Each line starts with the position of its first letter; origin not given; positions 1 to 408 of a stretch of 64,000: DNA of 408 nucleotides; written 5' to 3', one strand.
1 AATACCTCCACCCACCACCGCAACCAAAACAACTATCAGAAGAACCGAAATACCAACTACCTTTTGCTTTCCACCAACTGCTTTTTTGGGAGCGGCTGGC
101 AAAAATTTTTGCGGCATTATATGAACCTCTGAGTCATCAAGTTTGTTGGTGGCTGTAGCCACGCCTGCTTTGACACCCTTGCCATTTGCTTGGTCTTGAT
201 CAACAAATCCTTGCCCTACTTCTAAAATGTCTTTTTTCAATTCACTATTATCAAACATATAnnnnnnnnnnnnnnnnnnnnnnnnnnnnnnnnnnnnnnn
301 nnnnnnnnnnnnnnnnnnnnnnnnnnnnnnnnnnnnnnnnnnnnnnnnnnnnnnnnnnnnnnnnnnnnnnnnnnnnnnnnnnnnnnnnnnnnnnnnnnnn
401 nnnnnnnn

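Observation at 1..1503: Two consecutive type-II membrane proteins with MFD(D/N) starts, one carrying thrombospondin type-3 calcium-binding repeats, directly downstream of the giant adhesin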

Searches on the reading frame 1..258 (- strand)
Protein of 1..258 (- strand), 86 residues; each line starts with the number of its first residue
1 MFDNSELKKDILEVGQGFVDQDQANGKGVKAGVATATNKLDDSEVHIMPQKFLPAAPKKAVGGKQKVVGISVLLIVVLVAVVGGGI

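Call 7: search_protein_families(library=pfam, proteins=[window:1-258:-], max_evalue=1)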
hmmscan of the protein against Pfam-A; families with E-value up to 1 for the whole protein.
window:1-258:- (86 aa): 0 families

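Call 9: search_protein_families(library=ncbifam, proteins=[window:1-258:-], max_evalue=1)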
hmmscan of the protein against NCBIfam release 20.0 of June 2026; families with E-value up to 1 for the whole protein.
window:1-258:- (86 aa): 1 family
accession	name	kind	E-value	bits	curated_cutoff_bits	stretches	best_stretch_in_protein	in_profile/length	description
NF033919.1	PA2779_fam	subfamily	0.029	14.5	40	1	31-80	65-109/123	PA2779 family protein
